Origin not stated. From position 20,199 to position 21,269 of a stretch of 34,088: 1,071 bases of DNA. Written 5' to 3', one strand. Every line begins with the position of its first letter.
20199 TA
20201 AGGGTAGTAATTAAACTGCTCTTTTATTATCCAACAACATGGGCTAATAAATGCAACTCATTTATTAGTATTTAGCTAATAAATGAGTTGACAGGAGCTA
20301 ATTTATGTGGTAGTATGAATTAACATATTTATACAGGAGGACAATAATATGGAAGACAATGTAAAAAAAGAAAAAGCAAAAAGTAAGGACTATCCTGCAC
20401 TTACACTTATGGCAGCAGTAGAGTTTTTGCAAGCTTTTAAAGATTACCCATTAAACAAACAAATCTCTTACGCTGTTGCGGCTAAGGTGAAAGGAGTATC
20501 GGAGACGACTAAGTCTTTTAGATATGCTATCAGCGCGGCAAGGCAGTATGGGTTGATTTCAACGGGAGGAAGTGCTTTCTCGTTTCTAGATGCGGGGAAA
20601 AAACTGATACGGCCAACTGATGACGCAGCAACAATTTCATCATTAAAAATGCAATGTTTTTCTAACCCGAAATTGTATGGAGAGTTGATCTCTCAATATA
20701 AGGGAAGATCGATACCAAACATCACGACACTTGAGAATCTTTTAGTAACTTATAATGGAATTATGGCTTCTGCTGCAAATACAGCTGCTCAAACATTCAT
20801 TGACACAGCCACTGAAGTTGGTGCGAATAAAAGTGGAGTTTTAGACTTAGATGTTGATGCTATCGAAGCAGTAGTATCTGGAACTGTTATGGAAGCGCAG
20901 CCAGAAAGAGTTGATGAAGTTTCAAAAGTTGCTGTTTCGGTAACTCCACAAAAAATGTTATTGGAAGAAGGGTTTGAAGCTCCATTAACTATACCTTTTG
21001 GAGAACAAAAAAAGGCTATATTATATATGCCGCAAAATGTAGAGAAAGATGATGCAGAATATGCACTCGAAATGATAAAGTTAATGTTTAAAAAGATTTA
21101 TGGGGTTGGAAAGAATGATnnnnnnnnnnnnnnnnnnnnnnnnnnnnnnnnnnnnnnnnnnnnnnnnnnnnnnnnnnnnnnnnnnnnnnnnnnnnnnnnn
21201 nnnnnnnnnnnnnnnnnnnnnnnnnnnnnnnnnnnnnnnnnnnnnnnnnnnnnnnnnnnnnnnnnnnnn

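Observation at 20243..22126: Self-contained two-gene operon of unknown function (wHTH protein + double-wHTH/PLD-fold HDR protein): candidate new defence or regulatory module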

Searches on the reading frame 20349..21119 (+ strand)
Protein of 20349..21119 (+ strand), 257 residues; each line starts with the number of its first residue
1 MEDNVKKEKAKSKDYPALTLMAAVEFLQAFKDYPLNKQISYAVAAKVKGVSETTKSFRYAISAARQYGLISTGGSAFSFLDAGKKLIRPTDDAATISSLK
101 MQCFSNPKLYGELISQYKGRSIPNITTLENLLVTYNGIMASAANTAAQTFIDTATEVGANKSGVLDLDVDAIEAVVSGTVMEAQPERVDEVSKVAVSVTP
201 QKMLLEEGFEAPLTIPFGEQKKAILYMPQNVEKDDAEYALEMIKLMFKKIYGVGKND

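Call 3: search_protein_families(library=pfam, proteins=[window:20349-21119:+], max_evalue=1)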
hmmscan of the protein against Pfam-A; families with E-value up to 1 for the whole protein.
window:20349-21119:+ (257 aa): 0 families

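Call 4: search_protein_families(library=padloc, proteins=[window:20349-21119:+], max_evalue=1)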
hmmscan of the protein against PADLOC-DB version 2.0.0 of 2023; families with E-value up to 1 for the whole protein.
window:20349-21119:+ (257 aa): 0 families

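Call 5: search_protein_families(library=ncbifam, proteins=[window:20349-21119:+], max_evalue=1)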
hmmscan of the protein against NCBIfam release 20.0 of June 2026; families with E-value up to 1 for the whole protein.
window:20349-21119:+ (257 aa): 0 families

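Call 6: search_protein_families(library=phrogs, proteins=[window:20349-21119:+], max_evalue=1)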
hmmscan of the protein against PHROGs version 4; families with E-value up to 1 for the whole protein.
window:20349-21119:+ (257 aa): 0 families

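Call 10: find_homologous_proteins(query=window:20349-21119:+)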
Query window:20349-21119:+ (257 aa): 23 proteins with E <= 0.001 among 828 candidates.
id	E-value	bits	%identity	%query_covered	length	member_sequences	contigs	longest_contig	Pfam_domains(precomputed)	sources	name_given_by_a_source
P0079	2.5e-159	546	100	100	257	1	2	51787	-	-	-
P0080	2.6e-83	297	57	99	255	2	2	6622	-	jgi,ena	-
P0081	3.4e-83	297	58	94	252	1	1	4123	-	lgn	-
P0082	3.3e-76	274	55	98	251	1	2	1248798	-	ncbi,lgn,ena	-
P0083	2.1e-74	268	52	98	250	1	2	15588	-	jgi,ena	-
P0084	2.8e-74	268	53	96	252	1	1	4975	-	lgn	-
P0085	1.6e-73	265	53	93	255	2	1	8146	-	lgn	-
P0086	3.2e-72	261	53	96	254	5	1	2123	-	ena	-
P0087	3.8e-72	261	53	96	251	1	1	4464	-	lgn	-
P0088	4.3e-72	261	52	93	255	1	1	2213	-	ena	-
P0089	6.4e-72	260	51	93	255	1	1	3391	-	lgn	-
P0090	7.1e-72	260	51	98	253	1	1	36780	-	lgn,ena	-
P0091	1.1e-71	259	53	93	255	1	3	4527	-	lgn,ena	-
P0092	2.3e-71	258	52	93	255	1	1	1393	-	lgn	-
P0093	4.0e-71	257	52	97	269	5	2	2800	-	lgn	-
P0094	1.5e-67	246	48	99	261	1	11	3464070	-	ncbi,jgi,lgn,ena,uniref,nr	ncbi:hypothetical protein [Desulfovibrio sp. 86]|uniref:Uncharacterized protein n=1 Tax=uncultured D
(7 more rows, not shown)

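Call 25: predict_structure(alignment_id=A2)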
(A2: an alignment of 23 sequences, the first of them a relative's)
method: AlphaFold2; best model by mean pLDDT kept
length: 257 residues; sequences in the alignment: 23
mean_pLDDT: 75.5   pTM: 0.58
mean pLDDT of the five models: 75.5, 74.8, 74.7, 74.2, 74.2
residues with pLDDT >= 90: 113; 70-90: 59; 50-70: 37; < 50: 48
segments of 3 or more residues with pLDDT < 50: 1-9, 171-206, 255-257
pLDDT, mean of each block of 10 residues (from residue 1): 45 78 95 90 94 93 95 93 91 90 92 90 91 86 91 93 81 32 29 31 48 65 68 73 71 49
secondary structure, 60 per line:
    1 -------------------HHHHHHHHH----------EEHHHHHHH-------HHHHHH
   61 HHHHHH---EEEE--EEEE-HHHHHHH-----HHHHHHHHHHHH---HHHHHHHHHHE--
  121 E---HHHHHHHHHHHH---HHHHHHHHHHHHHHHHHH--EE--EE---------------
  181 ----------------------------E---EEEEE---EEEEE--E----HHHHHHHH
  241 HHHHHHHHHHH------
elements in order: H20-28 H41-47 H55-66 E70-73 E76-79 H81-87 H93-104 H108-117 H125-136 H140-157 E213-217 E221-225 H233-251

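Call 29: fold_search(model_id=the predicted structure, library=pdb)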
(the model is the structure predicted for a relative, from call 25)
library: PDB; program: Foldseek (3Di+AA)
matches with E <= 10: 641; with E <= 0.001: 0
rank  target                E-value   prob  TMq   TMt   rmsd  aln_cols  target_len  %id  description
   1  3lst_A                1.6e-02  0.95  0.22  0.18  10.2       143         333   13  Crystal Structure of CalO1, Methyltransferase in Calicheamicin Biosynthesis, SAH bound form (released 2010-03-02)
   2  8bij_A                1.7e-02  0.97  0.24  0.19   9.9       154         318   10  O-Methyltransferase Plu4894 (mutant I88M, W91L, C97Y, S142L, G146V, Y258M, L270F, S309Y) in complex with SAH (released 2023-03-08)
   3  8gzi                  2.4e-02  0.95  0.23  0.16  10.0       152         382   13  Crystal Structure of ApiI in complex with SAH (released 2023-09-27)
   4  3lmm_B                2.7e-02  0.90  0.21  0.10  14.2       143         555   15  Crystal Structure of the DIP2311 protein from Corynebacterium diphtheriae, Northeast Structural Genomics Consortium Ta (released 2010-02-16)
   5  7y3h                  3.2e-02  0.93  0.23  0.16  11.0       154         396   12  Crystal Structure of Diels-Alderase ApiI in complex with SAM and product (released 2023-06-14)
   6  8bie_A                3.6e-02  0.87  0.22  0.18  10.0       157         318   11  O-Methyltransferase Plu4894 in complex with SAH (released 2023-03-08)
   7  8pvt_B                3.8e-02  0.99  0.23  0.40  11.2       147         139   13  Manganese-dependent transcriptional repressor DR2539 complexed with cadmium (SAD 7 keV) (released 2024-05-08)
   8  8gx4                  4.7e-02  0.91  0.24  0.16  10.4       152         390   16  Crystal structure of Diels-Alderase ApiI in complex with SAM (released 2023-09-20)
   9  4a6d                  5.2e-02  0.66  0.21  0.17   9.9       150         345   16  Crystal structure of human N-acetylserotonin methyltransferase (ASMT) in complex with SAM (released 2012-11-07)
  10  7wup_B                5.5e-02  0.98  0.24  0.16   7.0       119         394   14  The crystal structure of ApiI (released 2023-02-15)
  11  7wup_A                6.2e-02  0.97  0.23  0.16   7.3       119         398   15  The crystal structure of ApiI (released 2023-02-15)
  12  7wuy_A                6.5e-02  0.98  0.24  0.16   7.4       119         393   13  The crystal structure of FinI in complex with SAM and fischerin (released 2023-02-15)
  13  3mcz_A                6.5e-02  0.82  0.22  0.17  11.1       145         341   15  The Structure of an O-methyltransferase family protein from Burkholderia thailandensis. (released 2010-05-26)
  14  7wvs_A                7.3e-02  0.97  0.24  0.16   7.4       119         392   13  The structure of FinI complex with SAM (released 2023-02-15)
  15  7wdq_A                8.1e-02  0.96  0.21  0.17   7.8        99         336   16  DsyB in complex with SAM (released 2022-06-01)
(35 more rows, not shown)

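Call 53: find_homologous_proteins(query=A2, max_evalue=0.001)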
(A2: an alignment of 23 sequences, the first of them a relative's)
Query A2 (23 sequences) (257 aa, profile of the alignment): 67 proteins with E <= 0.001 among 8000 candidates.
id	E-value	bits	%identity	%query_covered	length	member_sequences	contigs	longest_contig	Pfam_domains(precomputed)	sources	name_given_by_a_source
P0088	7.2e-124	430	52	93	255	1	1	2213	-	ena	-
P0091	8.1e-124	430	53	93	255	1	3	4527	-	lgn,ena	-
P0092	1.5e-123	429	52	93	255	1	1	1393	-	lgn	-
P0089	1.9e-123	429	51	93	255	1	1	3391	-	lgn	-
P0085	2.6e-123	428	53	93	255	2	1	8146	-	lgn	-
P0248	5.5e-123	427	50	93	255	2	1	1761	-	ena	-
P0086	9.2e-119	414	53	96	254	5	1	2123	-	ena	-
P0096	2.2e-118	412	48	93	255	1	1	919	-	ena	-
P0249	5.1e-118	411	50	93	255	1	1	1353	-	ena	-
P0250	6.1e-118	411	51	93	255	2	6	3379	-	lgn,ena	-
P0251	4.3e-117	408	49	93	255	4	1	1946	-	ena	-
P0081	4.0e-116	405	58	94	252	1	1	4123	-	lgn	-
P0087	5.1e-116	405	53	96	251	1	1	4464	-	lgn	-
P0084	1.2e-115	403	53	96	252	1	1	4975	-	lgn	-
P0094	4.4e-115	401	48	99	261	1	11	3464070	-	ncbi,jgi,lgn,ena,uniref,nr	ncbi:hypothetical protein [Desulfovibrio sp. 86]|uniref:Uncharacterized protein n=1 Tax=uncultured D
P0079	9.2e-110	384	100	100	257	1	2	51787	-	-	-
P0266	1.1e-106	374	50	98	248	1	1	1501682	-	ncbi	ncbi:MAG: hypothetical protein AB9844_05505 [Clostridiaceae bacterium]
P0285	2.9e-32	130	31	63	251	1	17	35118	-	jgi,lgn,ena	-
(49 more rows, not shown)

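Call 54: find_encoding_contigs(protein=P0094, flank=10000, max_places=1)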
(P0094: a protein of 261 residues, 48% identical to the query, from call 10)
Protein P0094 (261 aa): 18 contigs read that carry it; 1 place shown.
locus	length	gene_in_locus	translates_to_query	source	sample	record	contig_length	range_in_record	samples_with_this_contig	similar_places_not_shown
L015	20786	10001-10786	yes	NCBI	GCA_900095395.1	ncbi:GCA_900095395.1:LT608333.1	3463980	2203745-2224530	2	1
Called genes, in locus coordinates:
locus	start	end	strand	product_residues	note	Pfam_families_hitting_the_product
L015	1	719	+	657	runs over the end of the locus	PF06506:PrpR_N, PF00158:Sigma54_activat, PF14532:Sigma54_activ_2, PF07728:AAA_5 (weak), PF25601:AAA_lid_14, PF02954:HTH_8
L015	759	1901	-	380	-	PF02595:Gly_kinase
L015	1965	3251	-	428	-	PF03952:Enolase_N, PF00113:Enolase_C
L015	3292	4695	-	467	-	PF00224:PK, PF02887:PK_C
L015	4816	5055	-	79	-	-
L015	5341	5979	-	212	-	PF00440:TetR_N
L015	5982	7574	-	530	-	PF06609:TRI12, PF00083:Sugar_tr, PF07690:MFS_1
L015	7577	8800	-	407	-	PF00364:Biotin_lipoyl (faint), PF25917:BSH_RND, PF25919:BSH_CusB (weak), PF25973:BSH_CzcB (weak), PF25885:HH_EMRA, PF25963:Beta-barrel_AAEA (faint)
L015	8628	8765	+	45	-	-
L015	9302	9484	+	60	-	-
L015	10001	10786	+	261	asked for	-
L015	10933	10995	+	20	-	-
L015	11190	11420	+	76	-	PF09954:DUF2188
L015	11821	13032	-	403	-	PF00465:Fe-ADH, PF13685:Fe-ADH_2 (weak), PF25137:ADH_Fe_C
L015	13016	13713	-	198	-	-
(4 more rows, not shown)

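Call 55: find_encoding_contigs(protein=P0285, flank=8000, max_places=2)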
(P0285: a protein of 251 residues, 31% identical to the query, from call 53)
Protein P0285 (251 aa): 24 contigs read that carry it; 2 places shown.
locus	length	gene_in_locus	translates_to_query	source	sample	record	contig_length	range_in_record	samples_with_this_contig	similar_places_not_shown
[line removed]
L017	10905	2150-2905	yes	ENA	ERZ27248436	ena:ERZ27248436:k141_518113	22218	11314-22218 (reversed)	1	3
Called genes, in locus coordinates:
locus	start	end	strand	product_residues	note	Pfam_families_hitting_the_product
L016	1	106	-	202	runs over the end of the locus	PF04647:AgrB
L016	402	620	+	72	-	PF00313:CSD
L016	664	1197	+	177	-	PF02482:Ribosomal_S30AE, PF16321:Ribosom_S30AE_C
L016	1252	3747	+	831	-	PF07517:SecA_DEAD, PF00270:DEAD (weak), PF01043:SecA_PP_bind, PF21090:P-loop_SecA, PF07516:SecA_SW, PF02810:SEC-C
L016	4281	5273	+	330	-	PF00579:tRNA-synt_1b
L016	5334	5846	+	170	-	PF14657:Arm-DNA-bind_4 (weak), PF14659:Phage_int_SAM_3 (weak)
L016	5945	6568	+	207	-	PF00589:Phage_integrase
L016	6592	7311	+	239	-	-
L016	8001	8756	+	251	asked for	-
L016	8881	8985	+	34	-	-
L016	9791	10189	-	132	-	-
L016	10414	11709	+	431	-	PF00962:A_deaminase (weak)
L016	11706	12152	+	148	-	-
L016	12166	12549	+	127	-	-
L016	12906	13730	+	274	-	-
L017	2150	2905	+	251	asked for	-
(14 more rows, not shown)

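Call 56: find_encoding_contigs(protein=P0266, flank=10000, max_places=1)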
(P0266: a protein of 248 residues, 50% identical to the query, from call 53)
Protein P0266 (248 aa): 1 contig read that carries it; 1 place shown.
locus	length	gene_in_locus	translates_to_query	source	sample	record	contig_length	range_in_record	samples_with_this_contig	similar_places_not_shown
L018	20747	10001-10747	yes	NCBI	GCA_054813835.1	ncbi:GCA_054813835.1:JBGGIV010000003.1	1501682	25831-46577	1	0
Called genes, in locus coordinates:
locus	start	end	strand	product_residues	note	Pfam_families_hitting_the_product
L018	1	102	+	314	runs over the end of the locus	PF00389:2-Hacid_dh, PF02826:2-Hacid_dh_C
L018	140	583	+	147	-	PF00383:dCMP_cyt_deam_1, PF14437:MafB19-deam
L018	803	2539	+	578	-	PF00361:Proton_antipo_M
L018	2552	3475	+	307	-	PF00146:NADHdh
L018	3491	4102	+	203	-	-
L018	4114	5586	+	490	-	PF00361:Proton_antipo_M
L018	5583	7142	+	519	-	PF00329:Complex1_30kDa, PF00346:Complex1_49kDa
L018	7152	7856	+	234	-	PF13183:Fer4_8 (faint), PF14697:Fer4_21 (faint), PF00037:Fer4 (faint), PF13237:Fer4_10 (weak), PF12838:Fer4_7 (weak), PF13187:Fer4_9 (weak), PF13484:Fer4_16 (faint), PF01058:Oxidored_q6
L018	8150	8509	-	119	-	-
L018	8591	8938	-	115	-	-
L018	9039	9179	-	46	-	-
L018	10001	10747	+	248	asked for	-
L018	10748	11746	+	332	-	-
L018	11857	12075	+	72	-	-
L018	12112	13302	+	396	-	PF13289:SIR2_2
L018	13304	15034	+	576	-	PF01580:FtsK_SpoIIIE (weak), PF01935:DUF87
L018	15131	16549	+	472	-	PF13289:SIR2_2, PF18185:STALD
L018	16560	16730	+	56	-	-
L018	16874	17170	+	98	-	-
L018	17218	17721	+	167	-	PF08937:ThsB_TIR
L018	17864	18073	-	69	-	-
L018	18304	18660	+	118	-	-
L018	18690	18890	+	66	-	PF05717:TnpB_IS66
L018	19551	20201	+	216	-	PF02310:B12-binding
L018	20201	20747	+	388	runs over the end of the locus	PF12704:MacB_PCD, PF02687:FtsX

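Call 66: fold_search(model_id=the predicted structure, library=viral)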
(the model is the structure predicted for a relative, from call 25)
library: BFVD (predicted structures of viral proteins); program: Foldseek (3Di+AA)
matches with E <= 10: 239; with E <= 0.001: 0
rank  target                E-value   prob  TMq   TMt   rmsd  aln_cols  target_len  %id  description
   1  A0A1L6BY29            1.4e-03  0.97  0.23  0.14  28.3       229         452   16  (no name in the UniProt tables at hand)
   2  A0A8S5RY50            2.4e-02  0.99  0.24  0.49  17.3       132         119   16  AAA-associated domain protein [Siphoviridae sp. ctEJG5]
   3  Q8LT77                2.8e-02  0.75  0.18  0.22  13.0       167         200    9  Uncharacterized protein [Vibrio phage VpV262]
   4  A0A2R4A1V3            4.1e-02  0.95  0.26  0.25  11.2       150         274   16  (no name in the UniProt tables at hand)
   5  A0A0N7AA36            6.1e-02  0.87  0.21  0.39  17.9       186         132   13  (no name in the UniProt tables at hand)
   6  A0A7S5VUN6            1.1e-01  0.54  0.21  0.34  12.4       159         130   14  (no name in the UniProt tables at hand)
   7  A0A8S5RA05            1.2e-01  0.21  0.18  0.09  21.0       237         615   11  Catabolite activation-like protein [virus sp. ctuZj11]
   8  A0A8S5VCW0            1.5e-01  0.77  0.23  0.30  13.9       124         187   19  FOKI RESTRICTION ENDONUCLEASE/DNA COMPLEX (ENDONUCLEASE-DNA), TYPE IIS, RESTRICTION.8A [Siphoviridae sp. ctDXu9]
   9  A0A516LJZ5            1.5e-01  0.99  0.21  0.27   3.0        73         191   20  (no name in the UniProt tables at hand)
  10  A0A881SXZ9            1.9e-01  0.72  0.21  0.29  12.2       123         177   15  DsRNA binding PKR inhibitor protein [Swinepox virus]
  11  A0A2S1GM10            2.0e-01  0.72  0.22  0.26  18.4       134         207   10  Transcription factor MotA, activation domain [Erwinia phage Cronus]
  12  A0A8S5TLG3            2.0e-01  0.63  0.20  0.23  12.7       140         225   12  Uncharacterized protein [Siphoviridae sp. ctwQT14]
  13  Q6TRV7                2.4e-01  0.54  0.23  0.36  11.3       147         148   16  ORF A148 [Sulfolobus virus Ragged Hills]
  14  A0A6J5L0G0            2.7e-01  0.33  0.18  0.29  14.9       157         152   11  Uncharacterized protein [uncultured Caudovirales phage]
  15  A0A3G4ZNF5            2.7e-01  0.13  0.17  0.07  26.6       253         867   13  Cullin family protein [Terrestrivirus sp.]
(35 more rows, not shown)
